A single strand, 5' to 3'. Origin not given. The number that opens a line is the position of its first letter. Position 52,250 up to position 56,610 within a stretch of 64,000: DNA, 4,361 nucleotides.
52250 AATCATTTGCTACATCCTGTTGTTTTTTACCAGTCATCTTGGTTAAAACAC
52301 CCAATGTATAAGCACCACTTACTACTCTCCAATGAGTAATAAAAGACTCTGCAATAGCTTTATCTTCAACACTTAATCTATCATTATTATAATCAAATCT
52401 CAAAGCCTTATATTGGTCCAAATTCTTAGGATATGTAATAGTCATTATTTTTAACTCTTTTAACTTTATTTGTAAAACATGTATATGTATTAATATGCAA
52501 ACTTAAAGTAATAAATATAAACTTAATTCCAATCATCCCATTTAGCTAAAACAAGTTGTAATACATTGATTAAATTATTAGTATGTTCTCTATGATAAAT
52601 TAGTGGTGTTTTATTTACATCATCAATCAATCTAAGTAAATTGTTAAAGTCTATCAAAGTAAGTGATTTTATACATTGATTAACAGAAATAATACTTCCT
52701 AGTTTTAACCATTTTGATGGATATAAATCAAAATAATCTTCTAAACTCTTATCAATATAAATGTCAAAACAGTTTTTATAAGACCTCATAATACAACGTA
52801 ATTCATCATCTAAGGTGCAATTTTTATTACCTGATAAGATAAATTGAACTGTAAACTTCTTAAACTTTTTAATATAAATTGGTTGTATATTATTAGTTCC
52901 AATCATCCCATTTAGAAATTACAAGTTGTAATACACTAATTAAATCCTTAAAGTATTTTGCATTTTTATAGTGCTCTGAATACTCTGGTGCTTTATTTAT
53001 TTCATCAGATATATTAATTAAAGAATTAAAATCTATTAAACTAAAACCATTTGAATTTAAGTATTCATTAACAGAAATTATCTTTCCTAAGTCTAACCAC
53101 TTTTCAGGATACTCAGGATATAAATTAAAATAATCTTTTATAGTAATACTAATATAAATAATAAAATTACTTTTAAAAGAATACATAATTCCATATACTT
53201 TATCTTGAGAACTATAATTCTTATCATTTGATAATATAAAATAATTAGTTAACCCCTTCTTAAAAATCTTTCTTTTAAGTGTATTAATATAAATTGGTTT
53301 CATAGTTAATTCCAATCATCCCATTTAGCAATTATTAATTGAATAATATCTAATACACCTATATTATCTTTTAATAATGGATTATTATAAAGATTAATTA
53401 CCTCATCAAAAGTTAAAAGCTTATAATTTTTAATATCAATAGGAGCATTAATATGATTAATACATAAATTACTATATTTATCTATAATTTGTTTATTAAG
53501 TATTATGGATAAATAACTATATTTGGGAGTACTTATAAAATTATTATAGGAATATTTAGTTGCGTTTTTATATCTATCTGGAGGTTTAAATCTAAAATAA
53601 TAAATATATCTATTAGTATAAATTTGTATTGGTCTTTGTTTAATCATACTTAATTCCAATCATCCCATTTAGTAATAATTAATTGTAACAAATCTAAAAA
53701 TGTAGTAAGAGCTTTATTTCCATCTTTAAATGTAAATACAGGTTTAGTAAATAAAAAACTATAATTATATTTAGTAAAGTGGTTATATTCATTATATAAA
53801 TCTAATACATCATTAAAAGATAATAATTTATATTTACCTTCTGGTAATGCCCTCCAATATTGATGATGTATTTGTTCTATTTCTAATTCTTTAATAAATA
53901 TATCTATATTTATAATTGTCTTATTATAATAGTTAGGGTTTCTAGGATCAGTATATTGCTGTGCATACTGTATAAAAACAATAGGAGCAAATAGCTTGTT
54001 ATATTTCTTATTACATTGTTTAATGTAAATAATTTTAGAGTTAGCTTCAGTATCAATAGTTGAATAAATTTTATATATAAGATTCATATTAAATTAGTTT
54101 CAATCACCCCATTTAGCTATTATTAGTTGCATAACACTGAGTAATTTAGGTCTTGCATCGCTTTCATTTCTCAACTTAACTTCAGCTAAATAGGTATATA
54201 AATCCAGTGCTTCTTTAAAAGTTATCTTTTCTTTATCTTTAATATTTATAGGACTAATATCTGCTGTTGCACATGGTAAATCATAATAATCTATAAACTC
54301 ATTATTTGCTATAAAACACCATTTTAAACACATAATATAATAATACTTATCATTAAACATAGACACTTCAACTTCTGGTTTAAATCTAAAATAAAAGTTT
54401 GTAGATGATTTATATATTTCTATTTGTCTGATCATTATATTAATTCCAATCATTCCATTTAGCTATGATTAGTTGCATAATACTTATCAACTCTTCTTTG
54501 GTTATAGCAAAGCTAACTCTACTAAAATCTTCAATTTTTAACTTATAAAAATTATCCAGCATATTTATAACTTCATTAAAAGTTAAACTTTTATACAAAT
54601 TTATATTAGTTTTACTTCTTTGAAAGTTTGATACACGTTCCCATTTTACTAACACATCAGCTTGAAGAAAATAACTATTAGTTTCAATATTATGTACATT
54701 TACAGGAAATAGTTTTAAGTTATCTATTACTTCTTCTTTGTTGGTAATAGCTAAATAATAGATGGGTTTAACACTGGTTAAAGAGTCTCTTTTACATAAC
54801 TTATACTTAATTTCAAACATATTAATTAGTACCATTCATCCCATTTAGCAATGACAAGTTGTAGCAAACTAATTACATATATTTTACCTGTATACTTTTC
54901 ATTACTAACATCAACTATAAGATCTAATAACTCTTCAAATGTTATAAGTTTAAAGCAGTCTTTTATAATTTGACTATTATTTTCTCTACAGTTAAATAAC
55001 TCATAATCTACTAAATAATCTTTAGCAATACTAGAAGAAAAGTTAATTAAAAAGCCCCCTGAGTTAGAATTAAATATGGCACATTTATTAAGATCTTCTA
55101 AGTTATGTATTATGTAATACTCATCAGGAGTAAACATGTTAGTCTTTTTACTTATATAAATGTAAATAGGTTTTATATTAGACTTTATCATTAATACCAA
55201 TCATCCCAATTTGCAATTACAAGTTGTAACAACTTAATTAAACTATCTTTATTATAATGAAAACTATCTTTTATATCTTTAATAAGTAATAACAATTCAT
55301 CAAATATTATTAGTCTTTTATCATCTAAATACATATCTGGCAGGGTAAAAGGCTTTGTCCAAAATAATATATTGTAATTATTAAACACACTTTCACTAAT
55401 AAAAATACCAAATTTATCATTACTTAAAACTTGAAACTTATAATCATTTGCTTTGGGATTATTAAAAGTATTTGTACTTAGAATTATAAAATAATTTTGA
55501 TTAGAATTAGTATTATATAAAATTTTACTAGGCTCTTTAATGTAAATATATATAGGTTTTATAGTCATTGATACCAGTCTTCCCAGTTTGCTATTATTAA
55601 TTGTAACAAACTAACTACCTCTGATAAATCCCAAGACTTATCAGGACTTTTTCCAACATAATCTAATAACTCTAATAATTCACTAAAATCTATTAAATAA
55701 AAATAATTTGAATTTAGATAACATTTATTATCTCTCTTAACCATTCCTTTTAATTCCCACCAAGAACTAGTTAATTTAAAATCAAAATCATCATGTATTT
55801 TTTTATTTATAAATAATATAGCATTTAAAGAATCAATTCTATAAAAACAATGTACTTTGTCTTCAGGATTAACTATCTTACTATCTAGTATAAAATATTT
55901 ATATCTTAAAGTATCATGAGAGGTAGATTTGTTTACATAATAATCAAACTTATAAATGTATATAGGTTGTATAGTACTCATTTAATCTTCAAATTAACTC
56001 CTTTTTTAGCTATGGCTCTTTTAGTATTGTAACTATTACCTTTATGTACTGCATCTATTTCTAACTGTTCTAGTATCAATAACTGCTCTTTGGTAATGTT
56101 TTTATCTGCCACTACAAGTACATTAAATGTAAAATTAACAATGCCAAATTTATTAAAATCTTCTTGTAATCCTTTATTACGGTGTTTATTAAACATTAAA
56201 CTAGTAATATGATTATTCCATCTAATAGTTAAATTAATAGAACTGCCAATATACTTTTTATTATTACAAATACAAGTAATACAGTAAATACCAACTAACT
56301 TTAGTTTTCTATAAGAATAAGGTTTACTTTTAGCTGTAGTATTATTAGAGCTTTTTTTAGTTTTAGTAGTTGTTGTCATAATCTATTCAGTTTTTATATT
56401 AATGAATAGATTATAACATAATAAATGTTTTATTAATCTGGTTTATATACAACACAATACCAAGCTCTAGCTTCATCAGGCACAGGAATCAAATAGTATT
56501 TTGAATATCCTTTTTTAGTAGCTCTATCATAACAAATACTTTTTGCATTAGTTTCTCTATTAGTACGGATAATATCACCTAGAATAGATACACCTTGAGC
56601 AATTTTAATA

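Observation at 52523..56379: Nine tandem, translationally chained paralogous genes with conserved termini and hypervariable cores, capped by a GIY-YIG endonuclease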

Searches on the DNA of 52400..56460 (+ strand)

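Call 7: search_dna_similar(query=window:52400-56460:+, collection=phages, mode=distant, max_rows=30)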
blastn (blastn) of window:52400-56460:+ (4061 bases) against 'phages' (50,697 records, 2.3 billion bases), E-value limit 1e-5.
No match.

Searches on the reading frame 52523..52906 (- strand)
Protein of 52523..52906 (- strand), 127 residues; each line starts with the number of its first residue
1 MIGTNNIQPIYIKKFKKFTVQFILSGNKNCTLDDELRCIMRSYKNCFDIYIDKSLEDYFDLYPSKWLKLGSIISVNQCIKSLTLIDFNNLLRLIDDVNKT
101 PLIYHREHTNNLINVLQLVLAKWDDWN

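Call 5: search_protein_families(library=pfam, proteins=[window:52523-52906:-], max_evalue=1)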
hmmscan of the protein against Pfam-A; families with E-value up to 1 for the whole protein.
window:52523-52906:- (127 aa): 0 families

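Call 6: search_protein_families(library=phrogs, proteins=[window:52523-52906:-], max_evalue=1)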
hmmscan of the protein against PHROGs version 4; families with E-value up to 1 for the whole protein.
window:52523-52906:- (127 aa): 1 family
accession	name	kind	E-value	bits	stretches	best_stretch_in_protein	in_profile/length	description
phrog_33811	-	unknown function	0.016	16.6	1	9-82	30-103/110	-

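Call 90: search_protein_families(library=padloc, proteins=[window:52523-52906:-], max_evalue=0.01)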
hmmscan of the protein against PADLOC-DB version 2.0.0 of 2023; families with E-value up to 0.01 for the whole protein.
window:52523-52906:- (127 aa): 0 families

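Call 91: search_protein_families(library=ncbifam, proteins=[window:52523-52906:-], max_evalue=0.01)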
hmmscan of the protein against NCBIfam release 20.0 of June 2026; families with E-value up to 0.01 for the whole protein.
window:52523-52906:- (127 aa): 0 families

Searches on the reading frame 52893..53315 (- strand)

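Call 5: search_protein_families(library=pfam, proteins=[window:52893-53315:-], max_evalue=1)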
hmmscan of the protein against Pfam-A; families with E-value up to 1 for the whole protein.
window:52893-53315:- (140 aa): 0 families

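Call 6: search_protein_families(library=phrogs, proteins=[window:52893-53315:-], max_evalue=1)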
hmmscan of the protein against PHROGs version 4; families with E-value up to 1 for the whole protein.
window:52893-53315:- (140 aa): 1 family
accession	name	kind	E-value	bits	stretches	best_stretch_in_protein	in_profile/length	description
phrog_38669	-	unknown function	0.16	13.4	1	52-95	14-56/84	-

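Call 90: search_protein_families(library=padloc, proteins=[window:52893-53315:-], max_evalue=0.01)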
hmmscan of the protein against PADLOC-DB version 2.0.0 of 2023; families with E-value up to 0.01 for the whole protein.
window:52893-53315:- (140 aa): 0 families

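Call 91: search_protein_families(library=ncbifam, proteins=[window:52893-53315:-], max_evalue=0.01)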
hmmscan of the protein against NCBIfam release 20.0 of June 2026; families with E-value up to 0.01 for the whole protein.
window:52893-53315:- (140 aa): 0 families

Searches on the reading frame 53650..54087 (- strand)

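Call 5: search_protein_families(library=pfam, proteins=[window:53650-54087:-], max_evalue=1)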
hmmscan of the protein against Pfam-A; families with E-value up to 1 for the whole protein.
window:53650-54087:- (145 aa): 0 families

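Call 6: search_protein_families(library=phrogs, proteins=[window:53650-54087:-], max_evalue=1)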
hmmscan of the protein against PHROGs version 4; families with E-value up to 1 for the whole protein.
window:53650-54087:- (145 aa): 1 family
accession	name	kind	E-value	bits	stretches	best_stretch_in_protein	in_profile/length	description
phrog_26435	-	unknown function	0.036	15.4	1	59-107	63-111/113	-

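Call 90: search_protein_families(library=padloc, proteins=[window:53650-54087:-], max_evalue=0.01)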
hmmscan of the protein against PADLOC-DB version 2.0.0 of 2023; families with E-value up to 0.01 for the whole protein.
window:53650-54087:- (145 aa): 0 families

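Call 91: search_protein_families(library=ncbifam, proteins=[window:53650-54087:-], max_evalue=0.01)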
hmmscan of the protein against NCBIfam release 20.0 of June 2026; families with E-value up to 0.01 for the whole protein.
window:53650-54087:- (145 aa): 0 families

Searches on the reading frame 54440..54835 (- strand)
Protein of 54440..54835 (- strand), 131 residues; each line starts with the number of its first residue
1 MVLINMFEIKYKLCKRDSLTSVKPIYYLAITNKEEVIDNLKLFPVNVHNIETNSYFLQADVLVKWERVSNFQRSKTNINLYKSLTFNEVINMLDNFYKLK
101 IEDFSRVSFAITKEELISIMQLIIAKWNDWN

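Call 5: search_protein_families(library=pfam, proteins=[window:54440-54835:-], max_evalue=1)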
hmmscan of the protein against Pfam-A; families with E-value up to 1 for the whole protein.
window:54440-54835:- (131 aa): 2 families
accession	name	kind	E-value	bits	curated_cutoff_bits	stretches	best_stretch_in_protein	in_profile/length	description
PF19584.4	MCAfunc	-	0.015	15.5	35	1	34-124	52-139/143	MCAfunc domain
PF14660.12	DUF4458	-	0.04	14.5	22.4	1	10-68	4-59/114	Domain of unknown function (DUF4458)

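Call 6: search_protein_families(library=phrogs, proteins=[window:54440-54835:-], max_evalue=1)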
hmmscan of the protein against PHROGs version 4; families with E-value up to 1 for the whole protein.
window:54440-54835:- (131 aa): 0 families

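Call 51: search_dna_similar(query=window:54440-54835:-, collection=phages, mode=protein, max_evalue=1, max_rows=10)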
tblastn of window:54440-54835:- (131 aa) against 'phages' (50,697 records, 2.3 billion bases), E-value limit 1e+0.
No match.

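Call 78: predict_structure(alignment_id=A5)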
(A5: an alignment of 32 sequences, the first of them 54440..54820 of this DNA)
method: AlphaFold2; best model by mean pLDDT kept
length: 126 residues; sequences in the alignment: 32
mean_pLDDT: 56.8   pTM: 0.43
mean pLDDT of the five models: 56.8, 54.4, 50.5, 41.3, 39.8
residues with pLDDT >= 90: 0; 70-90: 39; 50-70: 31; < 50: 56
segments of 3 or more residues with pLDDT < 50: 64-86, 88-104, 116-126
pLDDT, mean of each block of 10 residues (from residue 1): 72 67 76 77 66 70 47 34 46 44 46 47 35
secondary structure, 60 per line:
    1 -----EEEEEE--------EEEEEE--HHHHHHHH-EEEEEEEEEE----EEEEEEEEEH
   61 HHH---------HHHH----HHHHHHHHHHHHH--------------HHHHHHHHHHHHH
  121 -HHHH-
elements in order: E6-11 E20-25 H28-35 E37-46 E51-59 H60-63 H73-76 H81-93 H108-120 H122-125
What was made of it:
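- The same order of secondary-structure elements came from an alignment restricted to type A, though that model has low confidence (call 78).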

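Call 90: search_protein_families(library=padloc, proteins=[window:54440-54835:-], max_evalue=0.01)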
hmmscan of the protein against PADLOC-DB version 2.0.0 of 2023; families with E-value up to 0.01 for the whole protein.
window:54440-54835:- (131 aa): 0 families

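Call 91: search_protein_families(library=ncbifam, proteins=[window:54440-54835:-], max_evalue=0.01)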
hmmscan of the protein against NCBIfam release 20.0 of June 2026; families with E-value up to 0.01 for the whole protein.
window:54440-54835:- (131 aa): 0 families
